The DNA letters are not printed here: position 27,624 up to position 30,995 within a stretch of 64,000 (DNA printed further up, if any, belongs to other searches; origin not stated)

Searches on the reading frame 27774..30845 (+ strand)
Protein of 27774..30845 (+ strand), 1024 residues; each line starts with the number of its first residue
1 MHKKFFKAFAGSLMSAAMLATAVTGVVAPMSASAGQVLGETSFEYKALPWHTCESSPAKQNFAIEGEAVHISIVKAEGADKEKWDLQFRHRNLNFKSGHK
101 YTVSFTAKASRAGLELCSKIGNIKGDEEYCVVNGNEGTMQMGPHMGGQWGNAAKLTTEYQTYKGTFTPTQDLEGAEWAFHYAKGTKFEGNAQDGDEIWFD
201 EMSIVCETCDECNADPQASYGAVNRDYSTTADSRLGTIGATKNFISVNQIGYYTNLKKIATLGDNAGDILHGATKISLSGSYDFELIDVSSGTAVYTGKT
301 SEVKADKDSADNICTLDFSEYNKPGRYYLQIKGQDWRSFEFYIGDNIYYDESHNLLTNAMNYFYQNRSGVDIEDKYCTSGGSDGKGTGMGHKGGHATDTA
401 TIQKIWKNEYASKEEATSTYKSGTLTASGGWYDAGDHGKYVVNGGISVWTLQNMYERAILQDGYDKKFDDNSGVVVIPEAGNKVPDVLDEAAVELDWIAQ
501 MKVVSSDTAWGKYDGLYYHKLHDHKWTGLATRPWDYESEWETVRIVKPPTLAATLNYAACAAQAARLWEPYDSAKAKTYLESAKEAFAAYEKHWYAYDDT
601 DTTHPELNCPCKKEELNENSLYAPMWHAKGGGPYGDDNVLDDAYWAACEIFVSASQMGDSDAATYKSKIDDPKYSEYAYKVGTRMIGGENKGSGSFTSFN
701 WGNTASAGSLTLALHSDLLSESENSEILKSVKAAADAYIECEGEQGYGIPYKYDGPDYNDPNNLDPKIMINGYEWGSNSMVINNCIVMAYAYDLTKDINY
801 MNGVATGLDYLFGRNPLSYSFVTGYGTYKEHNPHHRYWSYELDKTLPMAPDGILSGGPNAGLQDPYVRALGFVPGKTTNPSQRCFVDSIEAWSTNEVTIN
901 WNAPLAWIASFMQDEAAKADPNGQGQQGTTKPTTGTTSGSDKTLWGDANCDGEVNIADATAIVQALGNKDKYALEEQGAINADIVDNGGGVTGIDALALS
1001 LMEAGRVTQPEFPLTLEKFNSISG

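Call 39: search_protein_families(library=pfam, proteins=[window:27774-30845:+], max_evalue=0.0001)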
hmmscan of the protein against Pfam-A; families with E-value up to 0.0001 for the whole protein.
window:27774-30845:+ (1024 aa): 3 families
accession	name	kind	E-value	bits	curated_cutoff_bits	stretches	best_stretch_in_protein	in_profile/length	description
PF00759.25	Glyco_hydro_9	-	4.6e-76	257.3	27.7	1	354-908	3-443/444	Glycosyl hydrolase family 9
PF02927.20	CelD_N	-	7.7e-20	71.9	24.6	1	242-334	3-84/86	Cellulase N-terminal ig-like domain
PF02018.23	CBM_4_9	-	7.5e-11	43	25.9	1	40-181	6-131/136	Carbohydrate binding domain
